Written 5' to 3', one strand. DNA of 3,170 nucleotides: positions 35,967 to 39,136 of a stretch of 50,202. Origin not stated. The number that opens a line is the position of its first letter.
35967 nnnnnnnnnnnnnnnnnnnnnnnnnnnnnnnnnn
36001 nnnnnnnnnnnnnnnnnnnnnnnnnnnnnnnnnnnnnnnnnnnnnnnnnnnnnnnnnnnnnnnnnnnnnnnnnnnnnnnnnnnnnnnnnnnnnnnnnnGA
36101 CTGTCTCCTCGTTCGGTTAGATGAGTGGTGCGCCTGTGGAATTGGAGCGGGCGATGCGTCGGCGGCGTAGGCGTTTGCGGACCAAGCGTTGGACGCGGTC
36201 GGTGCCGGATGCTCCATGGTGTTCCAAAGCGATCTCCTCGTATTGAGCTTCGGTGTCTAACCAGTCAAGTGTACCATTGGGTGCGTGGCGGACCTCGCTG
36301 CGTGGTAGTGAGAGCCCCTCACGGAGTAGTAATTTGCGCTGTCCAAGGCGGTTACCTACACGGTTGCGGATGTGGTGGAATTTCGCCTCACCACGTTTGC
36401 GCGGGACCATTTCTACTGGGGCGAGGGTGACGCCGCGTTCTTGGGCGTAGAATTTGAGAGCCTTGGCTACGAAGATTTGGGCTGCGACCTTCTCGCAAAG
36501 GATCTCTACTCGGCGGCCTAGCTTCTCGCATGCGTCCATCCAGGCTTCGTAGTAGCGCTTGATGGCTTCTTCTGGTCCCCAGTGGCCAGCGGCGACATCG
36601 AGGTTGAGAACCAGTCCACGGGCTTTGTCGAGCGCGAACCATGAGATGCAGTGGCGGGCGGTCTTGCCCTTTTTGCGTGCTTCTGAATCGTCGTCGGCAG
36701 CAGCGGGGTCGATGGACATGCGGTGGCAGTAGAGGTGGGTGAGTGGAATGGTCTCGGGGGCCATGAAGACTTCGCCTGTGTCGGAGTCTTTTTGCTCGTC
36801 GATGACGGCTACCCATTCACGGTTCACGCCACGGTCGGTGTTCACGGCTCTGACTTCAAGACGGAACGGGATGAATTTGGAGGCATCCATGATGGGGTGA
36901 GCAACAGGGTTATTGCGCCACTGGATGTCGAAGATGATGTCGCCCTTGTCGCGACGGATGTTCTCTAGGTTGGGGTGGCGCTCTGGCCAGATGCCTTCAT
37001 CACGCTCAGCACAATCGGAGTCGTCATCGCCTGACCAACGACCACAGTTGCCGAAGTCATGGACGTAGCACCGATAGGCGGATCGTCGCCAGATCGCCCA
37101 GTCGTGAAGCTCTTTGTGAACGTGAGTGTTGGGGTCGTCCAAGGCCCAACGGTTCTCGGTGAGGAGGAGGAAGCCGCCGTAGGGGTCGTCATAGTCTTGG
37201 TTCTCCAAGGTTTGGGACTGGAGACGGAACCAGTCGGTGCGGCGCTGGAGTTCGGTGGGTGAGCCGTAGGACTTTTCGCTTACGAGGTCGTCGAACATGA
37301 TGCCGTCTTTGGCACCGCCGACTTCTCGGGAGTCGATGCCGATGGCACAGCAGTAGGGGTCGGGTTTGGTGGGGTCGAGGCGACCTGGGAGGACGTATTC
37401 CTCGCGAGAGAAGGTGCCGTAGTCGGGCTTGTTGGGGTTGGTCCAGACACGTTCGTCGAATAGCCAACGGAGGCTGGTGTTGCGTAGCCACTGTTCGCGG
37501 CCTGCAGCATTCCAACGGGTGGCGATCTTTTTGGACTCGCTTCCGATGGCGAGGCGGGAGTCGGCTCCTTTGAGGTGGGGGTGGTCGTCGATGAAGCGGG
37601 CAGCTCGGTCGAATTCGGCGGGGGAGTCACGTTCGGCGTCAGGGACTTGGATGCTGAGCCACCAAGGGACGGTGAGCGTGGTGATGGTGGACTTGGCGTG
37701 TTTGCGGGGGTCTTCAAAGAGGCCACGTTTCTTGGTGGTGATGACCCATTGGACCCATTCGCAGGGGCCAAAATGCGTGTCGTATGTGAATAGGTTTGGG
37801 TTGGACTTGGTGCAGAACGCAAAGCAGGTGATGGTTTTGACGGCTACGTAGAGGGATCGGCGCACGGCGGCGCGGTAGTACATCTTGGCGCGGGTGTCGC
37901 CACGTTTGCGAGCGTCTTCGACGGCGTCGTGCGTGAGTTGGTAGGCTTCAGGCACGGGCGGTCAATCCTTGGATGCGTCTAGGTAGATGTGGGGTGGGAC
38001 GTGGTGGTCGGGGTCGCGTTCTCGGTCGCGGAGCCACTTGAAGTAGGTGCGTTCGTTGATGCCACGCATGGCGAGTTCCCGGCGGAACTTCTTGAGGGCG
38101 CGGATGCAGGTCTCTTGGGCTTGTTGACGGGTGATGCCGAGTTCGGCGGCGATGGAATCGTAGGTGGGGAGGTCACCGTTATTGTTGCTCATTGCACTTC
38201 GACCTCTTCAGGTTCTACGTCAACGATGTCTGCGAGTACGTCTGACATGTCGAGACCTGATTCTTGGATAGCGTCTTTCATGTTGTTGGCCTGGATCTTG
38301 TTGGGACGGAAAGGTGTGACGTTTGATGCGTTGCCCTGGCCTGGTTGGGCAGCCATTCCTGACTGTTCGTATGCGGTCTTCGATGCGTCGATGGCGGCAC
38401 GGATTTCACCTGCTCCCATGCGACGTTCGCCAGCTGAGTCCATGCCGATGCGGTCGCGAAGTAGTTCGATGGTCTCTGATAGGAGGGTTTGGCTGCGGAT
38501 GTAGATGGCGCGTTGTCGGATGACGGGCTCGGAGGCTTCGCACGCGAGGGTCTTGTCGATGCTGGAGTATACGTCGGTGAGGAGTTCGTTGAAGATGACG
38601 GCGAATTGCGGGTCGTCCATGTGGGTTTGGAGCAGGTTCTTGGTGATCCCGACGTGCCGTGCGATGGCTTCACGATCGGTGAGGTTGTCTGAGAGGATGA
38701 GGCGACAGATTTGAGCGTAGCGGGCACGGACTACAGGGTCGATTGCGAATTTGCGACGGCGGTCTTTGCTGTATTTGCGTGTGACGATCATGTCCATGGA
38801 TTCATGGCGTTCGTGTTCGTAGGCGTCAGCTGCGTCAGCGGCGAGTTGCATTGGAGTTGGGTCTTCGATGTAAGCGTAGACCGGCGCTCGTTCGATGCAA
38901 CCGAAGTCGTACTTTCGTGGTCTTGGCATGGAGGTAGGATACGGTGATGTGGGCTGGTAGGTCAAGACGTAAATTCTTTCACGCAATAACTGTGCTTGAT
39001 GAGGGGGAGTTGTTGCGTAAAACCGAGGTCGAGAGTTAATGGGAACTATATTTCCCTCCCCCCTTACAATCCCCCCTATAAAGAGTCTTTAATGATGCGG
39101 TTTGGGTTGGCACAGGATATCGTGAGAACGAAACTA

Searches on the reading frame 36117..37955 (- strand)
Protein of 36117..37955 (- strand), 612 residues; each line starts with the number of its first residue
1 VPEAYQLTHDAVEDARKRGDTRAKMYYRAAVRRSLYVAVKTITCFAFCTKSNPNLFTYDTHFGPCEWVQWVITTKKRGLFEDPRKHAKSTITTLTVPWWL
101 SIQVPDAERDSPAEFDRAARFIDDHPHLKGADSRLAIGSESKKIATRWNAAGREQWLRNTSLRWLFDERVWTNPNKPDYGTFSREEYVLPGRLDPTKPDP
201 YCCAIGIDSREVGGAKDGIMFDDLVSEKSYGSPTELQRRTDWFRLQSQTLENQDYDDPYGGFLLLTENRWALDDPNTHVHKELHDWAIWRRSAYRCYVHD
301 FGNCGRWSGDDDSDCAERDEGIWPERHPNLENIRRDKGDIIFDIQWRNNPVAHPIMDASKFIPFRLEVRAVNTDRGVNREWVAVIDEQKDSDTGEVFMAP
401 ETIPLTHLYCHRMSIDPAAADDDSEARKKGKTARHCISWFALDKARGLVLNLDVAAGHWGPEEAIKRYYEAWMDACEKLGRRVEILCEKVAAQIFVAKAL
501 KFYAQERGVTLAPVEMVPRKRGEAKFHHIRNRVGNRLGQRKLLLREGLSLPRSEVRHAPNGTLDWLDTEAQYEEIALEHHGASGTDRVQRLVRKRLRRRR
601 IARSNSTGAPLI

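Call 8: search_dna_similar(query=window:36117-37955:-, collection=phages, mode=protein, max_rows=25)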
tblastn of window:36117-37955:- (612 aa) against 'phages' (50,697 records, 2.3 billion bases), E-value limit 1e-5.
No match.

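Call 13: search_protein_families(library=pfam, proteins=[window:36117-37955:-], max_evalue=0.01)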
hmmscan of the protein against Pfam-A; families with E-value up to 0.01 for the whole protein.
window:36117-37955:- (612 aa): 0 families

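Call 14: search_protein_families(library=phrogs, proteins=[window:36117-37955:-], max_evalue=0.01)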
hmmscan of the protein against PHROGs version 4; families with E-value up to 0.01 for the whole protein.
window:36117-37955:- (612 aa): 1 family
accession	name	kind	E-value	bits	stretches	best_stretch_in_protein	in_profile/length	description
phrog_38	-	head and packaging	1.2e-14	55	1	47-520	276-643/760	terminase large subunit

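Call 17: find_homologous_proteins(query=window:36117-37955:-, max_evalue=0.00001)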
Query window:36117-37955:- (612 aa): 11 proteins with E <= 0.00001 among 8000 candidates.
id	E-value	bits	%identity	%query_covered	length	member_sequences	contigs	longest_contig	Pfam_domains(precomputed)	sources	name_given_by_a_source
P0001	0.0e+0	1455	100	100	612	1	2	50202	-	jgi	-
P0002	6.7e-238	809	59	99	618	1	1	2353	-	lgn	-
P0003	9.3e-210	716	55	91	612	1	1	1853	-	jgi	-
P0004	2.2e-181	623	49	98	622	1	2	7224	-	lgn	-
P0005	1.0e-171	591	48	99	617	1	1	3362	-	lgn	-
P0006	7.1e-160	552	45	98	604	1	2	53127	-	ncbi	ncbi:MAG: hypothetical protein V3S43_06270 [Acidimicrobiia bacterium]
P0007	1.3e-158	547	47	92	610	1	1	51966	-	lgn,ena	-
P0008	5.7e-157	542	45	94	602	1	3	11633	-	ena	-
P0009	5.0e-151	522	44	99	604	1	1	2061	-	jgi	-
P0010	9.2e-151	521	47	95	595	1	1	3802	-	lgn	-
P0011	1.3e-136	475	41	97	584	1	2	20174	-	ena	-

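Call 20: find_encoding_contigs(protein=P0006, flank=10000, max_places=3)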
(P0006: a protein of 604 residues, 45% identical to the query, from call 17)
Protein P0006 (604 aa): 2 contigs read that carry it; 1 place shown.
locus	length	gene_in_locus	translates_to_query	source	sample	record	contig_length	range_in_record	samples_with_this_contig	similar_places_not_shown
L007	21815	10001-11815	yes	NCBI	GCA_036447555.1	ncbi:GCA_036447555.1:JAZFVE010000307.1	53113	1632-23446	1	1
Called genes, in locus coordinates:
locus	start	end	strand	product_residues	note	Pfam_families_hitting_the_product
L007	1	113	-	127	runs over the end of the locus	-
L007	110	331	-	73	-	-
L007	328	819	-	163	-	PF01551:Peptidase_M23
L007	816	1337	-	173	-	-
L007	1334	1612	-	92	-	-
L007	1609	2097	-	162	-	-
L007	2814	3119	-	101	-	-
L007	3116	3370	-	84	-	-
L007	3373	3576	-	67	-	-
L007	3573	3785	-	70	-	-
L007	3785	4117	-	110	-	-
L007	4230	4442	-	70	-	-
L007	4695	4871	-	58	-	-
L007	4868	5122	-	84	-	-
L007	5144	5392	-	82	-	-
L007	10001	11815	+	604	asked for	-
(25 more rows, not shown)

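Call 21: find_encoding_contigs(protein=P0007, flank=10000, max_places=3)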
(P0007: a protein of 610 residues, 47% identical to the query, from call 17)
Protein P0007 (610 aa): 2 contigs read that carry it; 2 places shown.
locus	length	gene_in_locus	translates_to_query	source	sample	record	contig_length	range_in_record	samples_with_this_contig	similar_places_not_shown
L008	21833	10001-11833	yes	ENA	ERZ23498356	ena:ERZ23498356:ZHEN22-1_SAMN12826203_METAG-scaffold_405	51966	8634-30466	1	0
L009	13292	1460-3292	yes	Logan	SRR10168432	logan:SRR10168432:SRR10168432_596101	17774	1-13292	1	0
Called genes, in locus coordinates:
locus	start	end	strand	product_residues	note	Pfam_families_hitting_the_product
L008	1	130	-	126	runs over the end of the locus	-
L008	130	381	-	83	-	-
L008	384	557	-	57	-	-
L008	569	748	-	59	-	-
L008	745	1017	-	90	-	-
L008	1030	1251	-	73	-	-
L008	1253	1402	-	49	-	-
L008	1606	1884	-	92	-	-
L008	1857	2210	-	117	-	-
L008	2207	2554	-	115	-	-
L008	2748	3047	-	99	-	-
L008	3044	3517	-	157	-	PF01551:Peptidase_M23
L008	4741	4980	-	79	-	-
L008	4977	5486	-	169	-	-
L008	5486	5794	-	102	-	PF26096:DUF8033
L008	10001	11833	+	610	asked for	-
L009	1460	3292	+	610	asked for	-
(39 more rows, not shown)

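Call 32: find_encoding_contigs(protein=P0011, flank=10000, max_places=2)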
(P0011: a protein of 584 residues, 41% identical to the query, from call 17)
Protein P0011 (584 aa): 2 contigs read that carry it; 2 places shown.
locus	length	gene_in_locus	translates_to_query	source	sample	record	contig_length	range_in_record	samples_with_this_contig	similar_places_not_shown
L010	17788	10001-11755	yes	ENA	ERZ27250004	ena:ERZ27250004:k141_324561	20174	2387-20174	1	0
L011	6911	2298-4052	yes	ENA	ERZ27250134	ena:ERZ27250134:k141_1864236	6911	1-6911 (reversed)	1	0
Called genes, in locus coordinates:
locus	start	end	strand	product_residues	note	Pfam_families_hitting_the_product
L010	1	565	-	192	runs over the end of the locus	-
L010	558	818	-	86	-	-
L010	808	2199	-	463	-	-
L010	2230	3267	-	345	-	-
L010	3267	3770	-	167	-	-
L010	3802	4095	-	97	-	-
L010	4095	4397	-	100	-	-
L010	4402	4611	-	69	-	-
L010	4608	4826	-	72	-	-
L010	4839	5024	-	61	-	-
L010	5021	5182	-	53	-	-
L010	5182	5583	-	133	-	-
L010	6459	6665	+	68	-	-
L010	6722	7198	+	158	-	-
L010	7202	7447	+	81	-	-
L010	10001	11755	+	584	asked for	-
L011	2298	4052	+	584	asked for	-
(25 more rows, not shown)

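Call 33: find_encoding_contigs(protein=P0008, flank=10000, max_places=3)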
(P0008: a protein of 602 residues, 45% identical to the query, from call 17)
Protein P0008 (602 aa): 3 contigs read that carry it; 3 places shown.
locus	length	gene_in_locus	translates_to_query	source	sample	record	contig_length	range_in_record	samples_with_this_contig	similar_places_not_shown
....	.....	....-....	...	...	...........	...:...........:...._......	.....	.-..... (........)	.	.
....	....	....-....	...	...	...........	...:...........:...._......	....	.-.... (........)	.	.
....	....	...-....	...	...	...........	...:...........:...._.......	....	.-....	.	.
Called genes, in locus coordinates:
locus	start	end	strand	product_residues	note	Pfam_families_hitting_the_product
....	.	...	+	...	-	?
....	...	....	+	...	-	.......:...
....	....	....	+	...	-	-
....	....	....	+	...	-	-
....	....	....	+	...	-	-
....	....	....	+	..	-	-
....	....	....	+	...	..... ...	-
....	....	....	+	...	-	-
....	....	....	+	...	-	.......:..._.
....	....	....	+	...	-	-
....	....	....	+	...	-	-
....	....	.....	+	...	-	-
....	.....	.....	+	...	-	-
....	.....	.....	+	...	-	?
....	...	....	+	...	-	-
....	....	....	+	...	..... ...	-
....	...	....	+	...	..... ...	-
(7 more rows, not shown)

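Call 43: find_related_loci(query=A1, collection=metagenome_contigs, flank=5000)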
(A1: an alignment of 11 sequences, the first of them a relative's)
Query A1 (612 aa) in metagenome_contigs; peptide patterns used: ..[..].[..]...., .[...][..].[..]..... (x = any residue, [..] = any of these).
38 stretches matched a pattern; 24 encode a relative of the query (tblastn E <= 1e-3); 24 distinct loci.
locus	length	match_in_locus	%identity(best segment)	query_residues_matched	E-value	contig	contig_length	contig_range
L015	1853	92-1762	55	27-584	0e+0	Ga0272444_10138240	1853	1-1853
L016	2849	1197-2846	45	7-564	4e-159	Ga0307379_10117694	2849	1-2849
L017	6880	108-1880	43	7-611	3e-145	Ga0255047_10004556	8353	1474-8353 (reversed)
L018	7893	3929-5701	43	7-611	3e-145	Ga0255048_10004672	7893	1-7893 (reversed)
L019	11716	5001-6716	37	34-611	5e-126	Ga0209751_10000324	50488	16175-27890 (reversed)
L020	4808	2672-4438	40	13-611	2e-125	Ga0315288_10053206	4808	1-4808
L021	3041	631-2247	39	36-581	2e-125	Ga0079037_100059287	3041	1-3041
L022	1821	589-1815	46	6-422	2e-128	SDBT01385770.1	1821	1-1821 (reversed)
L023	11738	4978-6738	39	13-611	1e-119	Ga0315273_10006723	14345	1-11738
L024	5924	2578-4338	40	13-611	3e-119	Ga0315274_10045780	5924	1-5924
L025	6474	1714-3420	38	2-581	1e-118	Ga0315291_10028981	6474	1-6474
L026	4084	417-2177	37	13-611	4e-120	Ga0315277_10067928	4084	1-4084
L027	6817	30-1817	38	6-611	1e-116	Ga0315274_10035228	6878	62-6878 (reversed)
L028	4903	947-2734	38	6-611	3e-117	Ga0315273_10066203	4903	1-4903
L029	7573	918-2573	47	27-583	8e-153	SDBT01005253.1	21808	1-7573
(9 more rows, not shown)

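Call 44: find_related_loci(query=A1, collection=viral_contigs, flank=5000)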
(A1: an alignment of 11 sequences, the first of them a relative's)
Query A1 (612 aa) in viral_contigs; peptide patterns used: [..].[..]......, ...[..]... (x = any residue, [..] = any of these).
21 stretches matched a pattern; 7 encode a relative of the query (tblastn E <= 1e-3); 7 distinct loci.
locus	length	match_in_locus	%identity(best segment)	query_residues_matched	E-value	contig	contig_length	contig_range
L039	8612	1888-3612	46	6-591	5e-154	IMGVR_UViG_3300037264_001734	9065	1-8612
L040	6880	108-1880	43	7-611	2e-145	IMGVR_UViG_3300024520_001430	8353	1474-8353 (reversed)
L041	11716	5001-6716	43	7-586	2e-140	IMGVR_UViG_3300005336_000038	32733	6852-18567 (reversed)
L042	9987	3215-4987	42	12-611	1e-136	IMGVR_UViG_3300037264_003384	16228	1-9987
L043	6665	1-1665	42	42-611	1e-134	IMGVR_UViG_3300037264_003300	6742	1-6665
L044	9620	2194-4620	43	28-579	8e-85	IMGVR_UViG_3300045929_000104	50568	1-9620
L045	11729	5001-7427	43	28-579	8e-85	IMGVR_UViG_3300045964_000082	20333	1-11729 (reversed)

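Call 45: find_related_loci(query=A1, collection=genome_contigs, flank=5000)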
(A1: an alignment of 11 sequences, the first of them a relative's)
Query A1 (612 aa) in genome_contigs; peptide patterns used: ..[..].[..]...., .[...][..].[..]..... (x = any residue, [..] = any of these).
13 stretches matched a pattern; 1 encode a relative of the query (tblastn E <= 1e-3); 1 distinct loci.
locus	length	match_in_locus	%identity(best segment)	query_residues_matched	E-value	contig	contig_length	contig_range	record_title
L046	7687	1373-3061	40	12-588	5e-129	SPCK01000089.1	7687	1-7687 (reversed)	MAG: Spirochaetales bacterium isolate das_tool.maxbin2.98 k141_6181176, whole genome shotgun sequence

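Call 67: search_protein_families(library=pfam, proteins=[L023:683-2095:+, L023:1061-1663:-, L023:1660-2055:-, L023:2097-2366:-], max_evalue=0.01)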
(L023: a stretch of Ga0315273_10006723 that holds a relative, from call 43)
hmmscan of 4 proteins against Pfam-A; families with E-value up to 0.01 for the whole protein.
L023:683-2095:+ (470 aa): 0 families

L023:1061-1663:- (200 aa): 0 families

L023:1660-2055:- (131 aa): 0 families

L023:2097-2366:- (89 aa): 0 families

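Call 87: search_solved_structures(query=A1, max_evalue=1)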
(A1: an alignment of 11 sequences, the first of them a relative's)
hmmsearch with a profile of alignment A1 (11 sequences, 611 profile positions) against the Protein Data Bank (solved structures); distinct sequences matched with E-value up to 1: 2.
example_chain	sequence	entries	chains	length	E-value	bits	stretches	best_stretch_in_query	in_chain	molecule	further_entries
8dgc_E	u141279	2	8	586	0.56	11.5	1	196-230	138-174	Terminase, large subunit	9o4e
6ssn_A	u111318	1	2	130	0.6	11.4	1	239-321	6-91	RNase 3/1 version3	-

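Call 96: find_encoding_contigs(protein=P0001, flank=6000, max_places=5)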
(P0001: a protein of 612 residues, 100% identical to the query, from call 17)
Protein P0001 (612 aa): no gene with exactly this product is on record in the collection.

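Call 98: find_encoding_contigs(protein=P0004, flank=6000, max_places=3)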
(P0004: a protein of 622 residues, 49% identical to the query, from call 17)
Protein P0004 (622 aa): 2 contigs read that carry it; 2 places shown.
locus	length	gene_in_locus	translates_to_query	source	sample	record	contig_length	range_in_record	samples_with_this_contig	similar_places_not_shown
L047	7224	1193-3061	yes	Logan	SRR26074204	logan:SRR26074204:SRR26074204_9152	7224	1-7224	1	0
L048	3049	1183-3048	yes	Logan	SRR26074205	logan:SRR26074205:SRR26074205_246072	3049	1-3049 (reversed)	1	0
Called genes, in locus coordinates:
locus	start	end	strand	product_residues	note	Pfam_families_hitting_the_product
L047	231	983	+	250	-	-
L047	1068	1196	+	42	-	-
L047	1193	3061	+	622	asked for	-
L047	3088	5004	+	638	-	PF23899:SU10_portal (faint)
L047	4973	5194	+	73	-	-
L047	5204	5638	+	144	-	-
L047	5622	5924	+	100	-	-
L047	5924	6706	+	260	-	-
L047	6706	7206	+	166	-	-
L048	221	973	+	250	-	-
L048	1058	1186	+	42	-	-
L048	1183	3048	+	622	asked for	?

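Call 99: find_encoding_contigs(protein=P0005, flank=6000, max_places=3)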
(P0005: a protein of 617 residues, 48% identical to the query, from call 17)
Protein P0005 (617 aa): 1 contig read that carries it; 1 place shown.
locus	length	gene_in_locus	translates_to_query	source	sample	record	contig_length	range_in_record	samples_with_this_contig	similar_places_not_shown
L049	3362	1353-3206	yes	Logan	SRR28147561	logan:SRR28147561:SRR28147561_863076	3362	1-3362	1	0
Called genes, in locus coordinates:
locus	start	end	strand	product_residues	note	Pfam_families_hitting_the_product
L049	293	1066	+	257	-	-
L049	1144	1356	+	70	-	PF04545:Sigma70_r4 (weak)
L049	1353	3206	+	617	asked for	-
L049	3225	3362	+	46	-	?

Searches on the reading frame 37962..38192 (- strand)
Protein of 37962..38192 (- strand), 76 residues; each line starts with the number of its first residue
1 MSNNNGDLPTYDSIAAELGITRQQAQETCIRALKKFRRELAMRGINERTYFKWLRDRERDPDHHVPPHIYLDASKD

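Call 13: search_protein_families(library=pfam, proteins=[window:37962-38192:-], max_evalue=0.01)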
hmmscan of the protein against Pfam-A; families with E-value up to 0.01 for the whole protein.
window:37962-38192:- (76 aa): 1 family
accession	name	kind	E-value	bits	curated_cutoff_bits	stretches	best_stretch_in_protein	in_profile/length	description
PF13384.12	HTH_23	-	0.0012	19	24.6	0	10-26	19-35/50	Homeodomain-like domain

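Call 14: search_protein_families(library=phrogs, proteins=[window:37962-38192:-], max_evalue=0.01)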
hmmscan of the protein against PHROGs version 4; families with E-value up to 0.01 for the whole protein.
window:37962-38192:- (76 aa): 0 families

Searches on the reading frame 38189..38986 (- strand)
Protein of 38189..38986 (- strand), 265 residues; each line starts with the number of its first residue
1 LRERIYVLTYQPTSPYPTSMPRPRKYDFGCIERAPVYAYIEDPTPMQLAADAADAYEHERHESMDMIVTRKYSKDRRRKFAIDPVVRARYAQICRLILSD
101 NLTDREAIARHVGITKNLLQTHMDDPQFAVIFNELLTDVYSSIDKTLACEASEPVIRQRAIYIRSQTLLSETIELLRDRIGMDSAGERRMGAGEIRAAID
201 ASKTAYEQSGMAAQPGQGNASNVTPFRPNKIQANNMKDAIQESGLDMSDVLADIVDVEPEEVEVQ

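Call 13: search_protein_families(library=pfam, proteins=[window:38189-38986:-], max_evalue=0.01)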
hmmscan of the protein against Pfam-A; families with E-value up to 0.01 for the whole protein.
window:38189-38986:- (265 aa): 0 families

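Call 14: search_protein_families(library=phrogs, proteins=[window:38189-38986:-], max_evalue=0.01)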
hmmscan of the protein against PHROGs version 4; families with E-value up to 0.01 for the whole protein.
window:38189-38986:- (265 aa): 0 families

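Call 16: find_related_loci(query=window:38189-38986:-, collection=viral_contigs, flank=6000)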
Query window:38189-38986:- (265 aa) in viral_contigs; peptide patterns used: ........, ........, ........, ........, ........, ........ (x = any residue, [..] = any of these).
No stretch of DNA in the collection matches any of the patterns.

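Call 75: search_solved_structures(query=A2, max_evalue=10)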
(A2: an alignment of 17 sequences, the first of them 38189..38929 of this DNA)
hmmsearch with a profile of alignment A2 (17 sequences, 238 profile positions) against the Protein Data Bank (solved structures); distinct sequences matched with E-value up to 10: 8.
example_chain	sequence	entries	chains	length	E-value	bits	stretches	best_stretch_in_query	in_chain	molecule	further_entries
8vd6_A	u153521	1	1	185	0.00072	22.5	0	71-103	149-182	CAP REPEAT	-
2x48_A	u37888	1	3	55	0.14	15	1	73-96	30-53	CAG38821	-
9b15_A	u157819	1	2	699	0.33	13.8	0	107-141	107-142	ATP-dependent DNA helicase Hel308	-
2p6r_A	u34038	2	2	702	0.33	13.8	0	107-141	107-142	afUHEL308 HELICASE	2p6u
6xyw_An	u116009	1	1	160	0.39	13.5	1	126-180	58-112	At5g09770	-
2ras_A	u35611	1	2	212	0.7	12.7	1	60-97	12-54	Transcriptional regulator, TetR family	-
7wf6_A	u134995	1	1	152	0.95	12.3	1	97-139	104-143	Sorting nexin-13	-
8rcx_A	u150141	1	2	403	1.1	12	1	57-96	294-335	HTH-type transcriptional regulator VirS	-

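Call 76: search_protein_families(library=pfam, alignment_id=A2, max_evalue=0.1)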
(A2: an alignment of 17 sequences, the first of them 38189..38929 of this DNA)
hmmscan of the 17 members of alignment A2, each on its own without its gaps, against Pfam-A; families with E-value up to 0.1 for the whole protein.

A. member 1, window:38189-38929:- (246 aa): 0 families

B. families by the number of members that match (of 17 scanned): 10 families
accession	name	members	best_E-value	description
PF13384.12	HTH_23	7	0.00027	Homeodomain-like domain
PF13542.12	HTH_Tnp_ISL3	3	0.0084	Helix-turn-helix domain of transposase family ISL3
PF13022.12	HTH_Tnp_1_2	2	0.02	Helix-turn-helix of insertion element transposase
PF13518.12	HTH_28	2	0.036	Helix-turn-helix domain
PF08281.18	Sigma70_r4_2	2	0.081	Sigma-70, region 4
PF00196.25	GerE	1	0.0061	Bacterial regulatory proteins, luxR family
PF07638.17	Sigma70_ECF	1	0.011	ECF sigma factor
PF04545.22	Sigma70_r4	1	0.014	Sigma-70, region 4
PF13551.12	HTH_29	1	0.034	Winged helix-turn helix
PF02796.21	HTH_7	1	0.049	Helix-turn-helix domain of resolvase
